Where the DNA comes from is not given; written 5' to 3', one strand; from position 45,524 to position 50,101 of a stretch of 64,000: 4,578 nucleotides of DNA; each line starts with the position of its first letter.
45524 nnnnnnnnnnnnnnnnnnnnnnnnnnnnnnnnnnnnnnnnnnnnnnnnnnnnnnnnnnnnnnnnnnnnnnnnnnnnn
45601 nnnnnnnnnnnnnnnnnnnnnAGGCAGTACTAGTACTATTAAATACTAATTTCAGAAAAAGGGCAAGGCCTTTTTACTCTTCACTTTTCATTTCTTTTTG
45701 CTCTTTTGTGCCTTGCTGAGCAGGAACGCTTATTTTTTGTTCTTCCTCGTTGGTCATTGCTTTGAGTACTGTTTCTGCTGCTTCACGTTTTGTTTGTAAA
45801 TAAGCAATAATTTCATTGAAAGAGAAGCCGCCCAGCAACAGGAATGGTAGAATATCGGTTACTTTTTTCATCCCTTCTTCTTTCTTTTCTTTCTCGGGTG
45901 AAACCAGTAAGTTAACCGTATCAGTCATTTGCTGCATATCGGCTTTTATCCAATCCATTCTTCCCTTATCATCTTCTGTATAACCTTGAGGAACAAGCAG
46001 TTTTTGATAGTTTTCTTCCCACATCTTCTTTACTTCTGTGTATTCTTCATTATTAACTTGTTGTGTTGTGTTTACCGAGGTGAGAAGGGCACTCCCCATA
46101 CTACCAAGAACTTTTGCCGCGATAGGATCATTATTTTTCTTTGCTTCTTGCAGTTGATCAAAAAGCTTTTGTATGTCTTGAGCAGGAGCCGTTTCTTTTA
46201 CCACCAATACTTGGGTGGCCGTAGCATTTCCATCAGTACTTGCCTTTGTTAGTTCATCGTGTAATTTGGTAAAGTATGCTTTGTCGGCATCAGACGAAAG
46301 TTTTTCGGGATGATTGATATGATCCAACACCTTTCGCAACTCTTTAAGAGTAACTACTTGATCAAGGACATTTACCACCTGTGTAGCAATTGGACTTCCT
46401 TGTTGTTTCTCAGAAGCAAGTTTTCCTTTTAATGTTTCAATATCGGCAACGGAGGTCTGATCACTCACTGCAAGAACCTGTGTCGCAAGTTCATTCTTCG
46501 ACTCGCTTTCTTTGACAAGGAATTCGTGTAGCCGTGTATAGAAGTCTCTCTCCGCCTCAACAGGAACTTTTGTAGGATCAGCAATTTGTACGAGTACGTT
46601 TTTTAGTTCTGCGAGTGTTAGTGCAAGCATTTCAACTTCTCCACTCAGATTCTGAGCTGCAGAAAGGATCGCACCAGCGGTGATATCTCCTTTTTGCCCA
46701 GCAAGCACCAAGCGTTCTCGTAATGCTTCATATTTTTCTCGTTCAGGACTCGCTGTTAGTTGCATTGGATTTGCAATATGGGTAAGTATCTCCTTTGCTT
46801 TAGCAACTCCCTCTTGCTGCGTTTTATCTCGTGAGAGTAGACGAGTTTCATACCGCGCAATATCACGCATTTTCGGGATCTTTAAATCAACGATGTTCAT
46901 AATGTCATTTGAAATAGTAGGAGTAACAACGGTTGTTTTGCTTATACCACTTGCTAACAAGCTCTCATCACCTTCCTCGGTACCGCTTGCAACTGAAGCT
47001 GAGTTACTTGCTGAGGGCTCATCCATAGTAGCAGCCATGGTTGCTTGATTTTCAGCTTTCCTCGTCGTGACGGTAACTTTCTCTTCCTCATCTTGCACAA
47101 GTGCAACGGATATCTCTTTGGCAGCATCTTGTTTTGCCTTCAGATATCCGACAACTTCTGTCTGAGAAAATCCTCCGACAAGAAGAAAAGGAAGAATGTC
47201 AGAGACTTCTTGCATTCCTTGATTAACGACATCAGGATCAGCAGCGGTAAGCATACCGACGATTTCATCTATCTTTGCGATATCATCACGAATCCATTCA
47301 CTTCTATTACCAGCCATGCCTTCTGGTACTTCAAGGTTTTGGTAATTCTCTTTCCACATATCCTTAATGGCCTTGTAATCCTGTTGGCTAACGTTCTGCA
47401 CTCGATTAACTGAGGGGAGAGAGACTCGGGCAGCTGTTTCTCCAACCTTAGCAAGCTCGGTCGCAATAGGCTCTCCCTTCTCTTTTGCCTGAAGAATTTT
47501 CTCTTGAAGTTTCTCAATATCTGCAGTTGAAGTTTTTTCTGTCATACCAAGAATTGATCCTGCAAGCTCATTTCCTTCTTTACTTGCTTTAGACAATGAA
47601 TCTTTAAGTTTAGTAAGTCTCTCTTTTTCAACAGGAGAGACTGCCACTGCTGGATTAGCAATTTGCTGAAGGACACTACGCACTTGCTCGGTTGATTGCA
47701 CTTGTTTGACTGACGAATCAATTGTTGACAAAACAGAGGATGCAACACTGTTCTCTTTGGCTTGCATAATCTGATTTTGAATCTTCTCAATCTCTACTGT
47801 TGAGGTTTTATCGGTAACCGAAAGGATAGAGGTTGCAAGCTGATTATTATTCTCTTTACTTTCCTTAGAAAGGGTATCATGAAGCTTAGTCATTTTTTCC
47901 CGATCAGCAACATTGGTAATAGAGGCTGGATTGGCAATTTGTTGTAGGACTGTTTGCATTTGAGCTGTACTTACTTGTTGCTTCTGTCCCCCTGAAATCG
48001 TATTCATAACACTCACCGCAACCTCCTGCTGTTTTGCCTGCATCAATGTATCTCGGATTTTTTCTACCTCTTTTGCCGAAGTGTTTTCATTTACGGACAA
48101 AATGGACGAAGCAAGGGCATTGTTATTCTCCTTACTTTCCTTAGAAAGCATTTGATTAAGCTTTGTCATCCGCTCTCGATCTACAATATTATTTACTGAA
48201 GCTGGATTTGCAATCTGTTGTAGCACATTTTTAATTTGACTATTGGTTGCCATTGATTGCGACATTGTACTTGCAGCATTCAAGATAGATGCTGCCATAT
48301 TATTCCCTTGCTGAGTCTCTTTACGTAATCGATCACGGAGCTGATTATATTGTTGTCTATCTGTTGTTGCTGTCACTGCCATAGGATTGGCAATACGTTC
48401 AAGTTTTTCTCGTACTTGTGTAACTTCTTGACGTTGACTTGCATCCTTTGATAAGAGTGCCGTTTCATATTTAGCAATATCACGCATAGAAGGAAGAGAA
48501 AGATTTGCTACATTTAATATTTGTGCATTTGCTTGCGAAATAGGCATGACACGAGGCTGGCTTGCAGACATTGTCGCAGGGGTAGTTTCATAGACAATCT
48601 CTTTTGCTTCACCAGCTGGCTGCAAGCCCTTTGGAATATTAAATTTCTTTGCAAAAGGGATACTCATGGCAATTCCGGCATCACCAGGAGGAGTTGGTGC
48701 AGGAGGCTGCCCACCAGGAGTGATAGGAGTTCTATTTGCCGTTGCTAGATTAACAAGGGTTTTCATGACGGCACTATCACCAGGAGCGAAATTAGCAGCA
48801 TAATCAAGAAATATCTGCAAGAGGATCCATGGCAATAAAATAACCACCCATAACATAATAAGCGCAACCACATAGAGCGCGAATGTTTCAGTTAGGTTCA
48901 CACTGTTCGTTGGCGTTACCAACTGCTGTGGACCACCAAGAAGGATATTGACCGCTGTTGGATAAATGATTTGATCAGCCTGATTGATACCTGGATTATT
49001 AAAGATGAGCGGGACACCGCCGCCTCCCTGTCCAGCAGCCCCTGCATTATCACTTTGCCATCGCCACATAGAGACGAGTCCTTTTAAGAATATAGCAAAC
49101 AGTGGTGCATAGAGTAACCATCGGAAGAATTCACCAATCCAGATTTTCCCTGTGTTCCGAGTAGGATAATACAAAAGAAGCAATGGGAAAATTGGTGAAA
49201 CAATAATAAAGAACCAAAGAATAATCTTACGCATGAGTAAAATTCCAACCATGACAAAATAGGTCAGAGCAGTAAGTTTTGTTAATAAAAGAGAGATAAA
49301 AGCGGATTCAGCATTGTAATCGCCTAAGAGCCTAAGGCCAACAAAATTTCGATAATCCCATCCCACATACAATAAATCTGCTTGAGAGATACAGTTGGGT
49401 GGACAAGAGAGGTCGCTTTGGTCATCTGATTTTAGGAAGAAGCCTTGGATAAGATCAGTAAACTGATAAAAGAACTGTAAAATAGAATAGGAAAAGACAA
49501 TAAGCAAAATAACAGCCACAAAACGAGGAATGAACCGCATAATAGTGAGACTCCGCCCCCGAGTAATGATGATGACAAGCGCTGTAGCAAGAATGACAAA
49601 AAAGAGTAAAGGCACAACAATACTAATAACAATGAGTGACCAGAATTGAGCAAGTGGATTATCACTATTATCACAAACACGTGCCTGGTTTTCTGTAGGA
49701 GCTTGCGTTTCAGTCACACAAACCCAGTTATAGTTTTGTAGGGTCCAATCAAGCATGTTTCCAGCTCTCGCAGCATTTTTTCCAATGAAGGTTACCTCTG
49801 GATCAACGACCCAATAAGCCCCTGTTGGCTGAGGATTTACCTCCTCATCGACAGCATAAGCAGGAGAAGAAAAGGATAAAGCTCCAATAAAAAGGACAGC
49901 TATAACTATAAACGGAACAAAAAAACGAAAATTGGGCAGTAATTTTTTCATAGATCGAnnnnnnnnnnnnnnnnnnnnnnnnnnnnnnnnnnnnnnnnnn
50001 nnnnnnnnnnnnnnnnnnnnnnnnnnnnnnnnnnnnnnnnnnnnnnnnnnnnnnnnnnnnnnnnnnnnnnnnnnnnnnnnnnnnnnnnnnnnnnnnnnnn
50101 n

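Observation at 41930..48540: A novel ~72-aa repeat module shared between the giant AAA+ ATPase and the adjacent giant membrane protein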

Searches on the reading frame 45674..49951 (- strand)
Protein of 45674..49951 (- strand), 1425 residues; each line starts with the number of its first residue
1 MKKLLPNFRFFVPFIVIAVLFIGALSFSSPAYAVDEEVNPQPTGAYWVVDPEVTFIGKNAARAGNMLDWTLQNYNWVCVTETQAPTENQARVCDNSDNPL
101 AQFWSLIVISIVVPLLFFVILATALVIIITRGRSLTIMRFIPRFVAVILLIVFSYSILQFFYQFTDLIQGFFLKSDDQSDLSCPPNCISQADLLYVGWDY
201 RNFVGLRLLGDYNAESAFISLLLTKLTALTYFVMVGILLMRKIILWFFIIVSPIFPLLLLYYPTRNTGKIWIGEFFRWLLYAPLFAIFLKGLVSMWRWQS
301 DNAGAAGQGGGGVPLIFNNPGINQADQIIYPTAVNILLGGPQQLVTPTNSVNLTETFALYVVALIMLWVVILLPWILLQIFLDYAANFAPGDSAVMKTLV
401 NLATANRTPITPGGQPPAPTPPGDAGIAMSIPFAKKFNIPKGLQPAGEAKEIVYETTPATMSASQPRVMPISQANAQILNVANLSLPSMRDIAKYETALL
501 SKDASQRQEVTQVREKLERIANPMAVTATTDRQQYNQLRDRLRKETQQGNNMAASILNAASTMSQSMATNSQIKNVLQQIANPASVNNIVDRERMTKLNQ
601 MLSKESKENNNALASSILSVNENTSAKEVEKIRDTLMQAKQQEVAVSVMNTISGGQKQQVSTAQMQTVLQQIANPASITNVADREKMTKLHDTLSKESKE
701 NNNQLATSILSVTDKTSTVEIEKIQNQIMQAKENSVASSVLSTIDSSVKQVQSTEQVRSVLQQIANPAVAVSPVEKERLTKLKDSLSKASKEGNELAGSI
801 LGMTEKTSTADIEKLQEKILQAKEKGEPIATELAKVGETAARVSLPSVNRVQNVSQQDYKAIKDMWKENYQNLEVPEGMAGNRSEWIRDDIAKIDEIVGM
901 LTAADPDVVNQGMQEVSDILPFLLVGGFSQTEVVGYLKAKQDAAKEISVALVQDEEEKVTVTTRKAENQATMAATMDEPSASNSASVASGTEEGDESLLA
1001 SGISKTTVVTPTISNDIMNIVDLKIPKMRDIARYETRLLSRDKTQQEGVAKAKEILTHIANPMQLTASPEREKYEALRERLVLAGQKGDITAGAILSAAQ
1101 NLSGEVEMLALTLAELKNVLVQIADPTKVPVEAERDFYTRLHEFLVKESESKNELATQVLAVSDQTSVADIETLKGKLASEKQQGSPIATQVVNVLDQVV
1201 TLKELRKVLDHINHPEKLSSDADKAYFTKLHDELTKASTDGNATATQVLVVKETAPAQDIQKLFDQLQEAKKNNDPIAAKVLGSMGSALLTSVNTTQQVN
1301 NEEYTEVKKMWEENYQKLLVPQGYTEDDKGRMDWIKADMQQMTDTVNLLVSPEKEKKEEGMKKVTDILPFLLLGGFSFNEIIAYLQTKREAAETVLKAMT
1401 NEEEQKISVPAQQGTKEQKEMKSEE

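Call 5: search_protein_families(library=pfam, proteins=[window:45674-49951:-], max_evalue=0.1)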
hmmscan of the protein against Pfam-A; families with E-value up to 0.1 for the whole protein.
window:45674-49951:- (1425 aa): 0 families

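Call 6: search_protein_families(library=ncbifam, proteins=[window:45674-49951:-], max_evalue=0.1)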
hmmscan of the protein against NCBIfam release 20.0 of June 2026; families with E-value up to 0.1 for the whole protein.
window:45674-49951:- (1425 aa): 0 families

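Call 14: find_homologous_proteins(query=window:45674-49951:-, max_evalue=0.001)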
Query window:45674-49951:- (1425 aa): 385 proteins with E <= 0.001 among 8000 candidates; the best 120 are listed.
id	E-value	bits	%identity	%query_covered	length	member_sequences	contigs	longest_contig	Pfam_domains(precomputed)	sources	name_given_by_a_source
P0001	0.0e+0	3098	100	100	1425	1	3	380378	-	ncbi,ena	ncbi:MAG: hypothetical protein AAB553_02085 [Patescibacteria group bacterium]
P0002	0.0e+0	2069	53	83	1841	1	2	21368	-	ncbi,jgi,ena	-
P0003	0.0e+0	2031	55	45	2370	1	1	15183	-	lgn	-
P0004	0.0e+0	2025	60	85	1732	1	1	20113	-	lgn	-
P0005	0.0e+0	1992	61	57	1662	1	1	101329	-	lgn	-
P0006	0.0e+0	1944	56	58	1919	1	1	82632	-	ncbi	-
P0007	0.0e+0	1837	51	96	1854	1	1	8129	-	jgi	-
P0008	0.0e+0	1834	55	60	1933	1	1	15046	-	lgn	-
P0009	0.0e+0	1805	53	45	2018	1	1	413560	-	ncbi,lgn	-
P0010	0.0e+0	1780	48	100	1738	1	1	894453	-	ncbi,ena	-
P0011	0.0e+0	1762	55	45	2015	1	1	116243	-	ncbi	-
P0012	0.0e+0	1692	55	45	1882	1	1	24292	-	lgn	-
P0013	0.0e+0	1685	51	99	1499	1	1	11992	-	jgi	jgi:hypothetical protein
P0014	0.0e+0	1677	55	100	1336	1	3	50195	-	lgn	-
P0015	0.0e+0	1641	53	84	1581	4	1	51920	-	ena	-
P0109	1.5e-277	942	36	97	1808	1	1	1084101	-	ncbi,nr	ncbi:MAG: hypothetical protein KatS3mg089_0203 [Patescibacteria group bacterium]|nr:MAG: hypothetica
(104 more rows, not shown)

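Call 17: find_encoding_contigs(protein=P0010, flank=10000, max_places=1)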
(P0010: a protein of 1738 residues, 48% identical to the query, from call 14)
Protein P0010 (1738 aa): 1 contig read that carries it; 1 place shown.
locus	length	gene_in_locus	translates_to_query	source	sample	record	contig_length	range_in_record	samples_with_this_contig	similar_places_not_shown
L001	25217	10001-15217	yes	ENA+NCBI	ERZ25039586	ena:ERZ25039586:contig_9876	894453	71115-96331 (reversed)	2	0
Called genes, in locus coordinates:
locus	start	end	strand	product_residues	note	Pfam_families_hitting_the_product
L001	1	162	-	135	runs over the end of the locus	PF00252:Ribosomal_L16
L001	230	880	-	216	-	PF07650:KH_2, PF05316:VAR1 (faint), PF00189:Ribosomal_S3_C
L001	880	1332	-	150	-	PF00237:Ribosomal_L22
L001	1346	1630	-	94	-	PF00203:Ribosomal_S19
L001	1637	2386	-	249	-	PF00181:Ribosomal_L2_N, PF03947:Ribosomal_L2_C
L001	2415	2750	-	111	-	PF00276:Ribosomal_L23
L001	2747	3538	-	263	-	PF00573:Ribosomal_L4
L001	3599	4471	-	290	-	PF00297:Ribosomal_L3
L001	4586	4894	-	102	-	PF00338:Ribosomal_S10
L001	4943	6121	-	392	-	PF00009:GTP_EFTU, PF03144:GTP_EFTU_D2, PF03143:GTP_EFTU_D3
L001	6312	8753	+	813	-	PF05231:MASE1, PF00989:PAS, PF08447:PAS_3, PF13188:PAS_8, PF13426:PAS_9, PF00989:PAS, PF13426:PAS_9, PF00512:HisKA, +4 more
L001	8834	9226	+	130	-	PF00072:Response_reg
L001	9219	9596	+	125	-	PF00072:Response_reg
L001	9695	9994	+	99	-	-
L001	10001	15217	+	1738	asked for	-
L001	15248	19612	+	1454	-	PF02861:Clp_N, PF00004:AAA, PF23569:NBD_SMAX1 (weak), PF17871:AAA_lid_9, PF07724:AAA_2, PF07728:AAA_5, PF00004:AAA, PF10431:ClpB_D2-small, +6 more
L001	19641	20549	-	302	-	-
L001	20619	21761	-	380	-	PF26514:DUF8173 (weak)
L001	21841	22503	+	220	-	PF02811:PHP, PF13263:PHP_C (weak)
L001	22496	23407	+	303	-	PF00781:DAGK_cat, PF19279:YegS_C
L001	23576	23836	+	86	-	-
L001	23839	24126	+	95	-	PF12441:CopG_antitoxin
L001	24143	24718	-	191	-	-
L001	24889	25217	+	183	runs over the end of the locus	PF01864:CarS-like, PF01148:CTP_transf_1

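Call 18: find_encoding_contigs(protein=P0109, flank=10000, max_places=1)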
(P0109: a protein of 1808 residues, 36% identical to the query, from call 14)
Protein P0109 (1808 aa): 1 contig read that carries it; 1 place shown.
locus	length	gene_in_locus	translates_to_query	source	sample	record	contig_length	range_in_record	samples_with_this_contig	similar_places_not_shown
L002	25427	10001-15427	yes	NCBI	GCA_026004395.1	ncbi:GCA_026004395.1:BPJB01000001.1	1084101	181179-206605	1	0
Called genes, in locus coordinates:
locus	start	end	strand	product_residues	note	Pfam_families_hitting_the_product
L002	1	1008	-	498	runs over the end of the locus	PF27757:Competence-induced_Ccs4_N (faint), PF02366:PMT, PF13231:PMT_2 (weak)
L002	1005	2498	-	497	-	-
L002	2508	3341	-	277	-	PF01026:TatD_DNase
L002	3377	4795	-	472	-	PF00133:tRNA-synt_1, PF01921:tRNA-synt_1f (faint), PF09334:tRNA-synt_1g, PF00133:tRNA-synt_1, PF01406:tRNA-synt_1e (weak)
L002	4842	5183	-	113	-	-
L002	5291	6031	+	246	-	PF03444:WHD_HrcA (weak), PF01628:HrcA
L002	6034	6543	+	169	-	PF01025:GrpE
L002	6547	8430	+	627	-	PF00012:HSP70, PF06723:MreB_Mbl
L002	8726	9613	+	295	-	PF00226:DnaJ, PF01556:DnaJ_C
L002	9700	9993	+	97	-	-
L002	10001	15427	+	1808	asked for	-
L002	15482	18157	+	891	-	PF02861:Clp_N, PF13191:AAA_16 (weak), PF00004:AAA, PF17871:AAA_lid_9, PF00004:AAA, PF07724:AAA_2, PF07728:AAA_5, PF10431:ClpB_D2-small, +8 more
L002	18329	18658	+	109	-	-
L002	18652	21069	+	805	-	PF13191:AAA_16 (faint), PF17871:AAA_lid_9 (weak), PF00158:Sigma54_activat (weak), PF00004:AAA (weak), PF07724:AAA_2, PF07728:AAA_5, PF10431:ClpB_D2-small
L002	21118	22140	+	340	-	PF13519:VWA_2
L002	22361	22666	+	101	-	PF01371:Trp_repressor, PF13384:HTH_23 (weak)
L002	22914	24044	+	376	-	PF08529:NusA_N, PF13184:KH_NusA_1st, PF26594:KH_NusA_2nd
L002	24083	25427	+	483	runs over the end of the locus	PF00009:GTP_EFTU, PF00071:Ras (weak), PF00350:Dynamin_N (faint), PF01926:MMR_HSR1, PF22042:EF-G_D2, PF11987:IF-2, PF03144:GTP_EFTU_D2 (weak)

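Call 20: find_related_loci(query=A2, collection=genome_contigs, flank=10000)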
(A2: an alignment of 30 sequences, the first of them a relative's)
Query A2 (1425 aa) in genome_contigs; peptide patterns used: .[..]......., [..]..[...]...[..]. (x = any residue, [..] = any of these).
110 stretches matched a pattern; 57 encode a relative of the query (tblastn E <= 1e-3); 56 distinct loci.
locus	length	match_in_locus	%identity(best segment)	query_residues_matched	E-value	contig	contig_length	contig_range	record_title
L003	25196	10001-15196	48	1-1425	0e+0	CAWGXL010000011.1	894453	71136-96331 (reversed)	MAG: uncultured bacterium isolate MFD09206.bin.2.20 genome assembly, contig: contig_9876, whole genome shotgun sequence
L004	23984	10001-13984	54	4-1425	0e+0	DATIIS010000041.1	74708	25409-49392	MAG TPA_asm: Candidatus Saccharimonadales bacterium isolate SMAG_U15671 k141_111530, whole genome shotgun sequence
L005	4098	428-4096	53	1-1409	0e+0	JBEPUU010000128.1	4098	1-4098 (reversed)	MAG: bacterium isolate 22E.metabat2_refined.014_sub NODE_25740_length_4098_cov_5.761069, whole genome shotgun sequence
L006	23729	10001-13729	49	16-1409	0e+0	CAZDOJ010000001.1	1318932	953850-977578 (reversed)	MAG TPA_asm: uncultured Gammaproteobacteria bacterium isolate SRP292972_co3_93 genome assembly, contig: NODE_1_length_13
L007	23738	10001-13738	49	1-1425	0e+0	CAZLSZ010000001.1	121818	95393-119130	MAG TPA_asm: uncultured Gammaproteobacteria bacterium isolate SRP170004_co1_21 genome assembly, contig: NODE_152_length_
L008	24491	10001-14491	48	1-1418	0e+0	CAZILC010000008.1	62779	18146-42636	MAG TPA_asm: uncultured Gammaproteobacteria bacterium isolate SRP200132_co1_59 genome assembly, contig: NODE_675_length_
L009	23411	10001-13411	50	1-1424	0e+0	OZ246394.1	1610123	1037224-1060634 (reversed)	MAG: uncultured Gammaproteobacteria bacterium isolate SRP292972_co1_11 genome assembly, chromosome: 1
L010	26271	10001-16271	52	40-1417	0e+0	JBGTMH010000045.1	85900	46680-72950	MAG: Patescibacteria group bacterium isolate JTS-RE358 k141_9608639, whole genome shotgun sequence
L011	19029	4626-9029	48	1-1403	0e+0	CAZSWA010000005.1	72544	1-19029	MAG TPA_asm: uncultured Gammaproteobacteria bacterium isolate SRP272529_co1_257 genome assembly, contig: NODE_346_length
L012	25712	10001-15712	56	1-1418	0e+0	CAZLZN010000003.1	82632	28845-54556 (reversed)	MAG TPA_asm: uncultured Gammaproteobacteria bacterium isolate SRP278252_co2_871 genome assembly, contig: NODE_409_length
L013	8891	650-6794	53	41-1425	0e+0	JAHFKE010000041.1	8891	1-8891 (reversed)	MAG: Candidatus Levyibacteriota bacterium isolate nzgw402 NODE_6158_length_8892_cov_4.165432, whole genome shotgun seque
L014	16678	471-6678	51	1-1418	0e+0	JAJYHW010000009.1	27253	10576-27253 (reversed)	MAG: bacterium isolate DBS1-3.bin97 NODE_2925_length_27253_cov_1.44949, whole genome shotgun sequence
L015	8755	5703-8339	59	1-1399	0e+0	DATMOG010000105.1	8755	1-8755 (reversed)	MAG TPA_asm: Candidatus Sulfotelmatobacter sp. isolate SMAG_U12870 k141_100844, whole genome shotgun sequence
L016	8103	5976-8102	59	43-1287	0e+0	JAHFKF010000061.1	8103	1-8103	MAG: Candidatus Levyibacteriota bacterium isolate nzgw403 NODE_7268_length_8104_cov_3.167606, whole genome shotgun seque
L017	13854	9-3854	40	50-1419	0e+0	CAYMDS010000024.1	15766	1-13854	MAG TPA_asm: uncultured Gammaproteobacteria bacterium isolate SRP192515_co2_133 genome assembly, contig: NODE_3104_lengt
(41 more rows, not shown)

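Call 65: search_protein_families(library=padloc, proteins=[window:45674-49951:-], max_evalue=0.001)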
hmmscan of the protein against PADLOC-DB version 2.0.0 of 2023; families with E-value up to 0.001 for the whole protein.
window:45674-49951:- (1425 aa): 0 families

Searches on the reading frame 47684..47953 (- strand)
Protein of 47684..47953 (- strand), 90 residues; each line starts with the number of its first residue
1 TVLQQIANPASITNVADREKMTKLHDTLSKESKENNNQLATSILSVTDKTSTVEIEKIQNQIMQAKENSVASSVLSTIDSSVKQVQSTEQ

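Call 12: find_homologous_proteins(query=A1, max_evalue=0.001)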
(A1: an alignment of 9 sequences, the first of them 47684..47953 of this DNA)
Query A1 (9 sequences): 841 candidates shared short words with the query, none scored E <= 0.001.

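Call 13: search_solved_structures(query=A1, max_evalue=10)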
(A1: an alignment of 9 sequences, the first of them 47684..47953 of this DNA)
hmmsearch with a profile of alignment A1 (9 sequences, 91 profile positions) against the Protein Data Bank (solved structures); distinct sequences matched with E-value up to 10: 6.
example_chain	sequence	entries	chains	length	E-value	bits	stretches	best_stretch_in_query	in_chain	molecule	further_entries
1v8b_A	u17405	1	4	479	0.001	22.4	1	7-52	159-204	adenosylhomocysteinase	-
5w4a_A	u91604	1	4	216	0.21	15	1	11-62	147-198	P-granule scaffold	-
5w4d_A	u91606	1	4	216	0.21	15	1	11-63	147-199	P-granule scaffold protein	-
7m1z_A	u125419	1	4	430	1.3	12.5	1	24-80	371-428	acetyl-CoA C-acetyltransferase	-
7m3h_A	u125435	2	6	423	1.3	12.4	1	24-80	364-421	Hydroxymethylglutaryl-CoA reductase, degradative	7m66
8g9k_A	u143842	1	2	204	3.3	11.2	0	55-85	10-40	THR2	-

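Call 53: search_protein_representatives(alignment_id=A5)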
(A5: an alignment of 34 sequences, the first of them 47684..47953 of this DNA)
Query: 34 sequences, 88 profile positions. Proteins with E-value up to 0.001 (for the whole library): 137; up to 1e-10: 106; up to 1e-30: 59. The best 137 are listed.
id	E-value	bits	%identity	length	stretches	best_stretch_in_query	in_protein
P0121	2.0e-213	707.2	-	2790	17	2-87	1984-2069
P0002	1.1e-206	685.7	-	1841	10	1-87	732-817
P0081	8.5e-175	583.4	-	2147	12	1-86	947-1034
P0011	1.1e-161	541.4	-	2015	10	2-86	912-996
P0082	3.0e-155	520.8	-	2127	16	1-83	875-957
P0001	8.2e-148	496.9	-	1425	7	2-87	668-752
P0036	8.8e-126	426.3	-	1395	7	3-85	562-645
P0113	4.8e-124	420.8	-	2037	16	2-87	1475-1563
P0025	1.8e-116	396.5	-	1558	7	2-83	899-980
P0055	1.1e-109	374.7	-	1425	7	2-86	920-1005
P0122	2.0e-106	364.3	-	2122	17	2-85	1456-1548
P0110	3.7e-106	363.5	-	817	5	1-84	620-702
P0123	2.8e-92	318.9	-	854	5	2-81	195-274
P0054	5.3e-89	308.5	-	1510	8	2-82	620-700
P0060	2.0e-84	293.8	-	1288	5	3-85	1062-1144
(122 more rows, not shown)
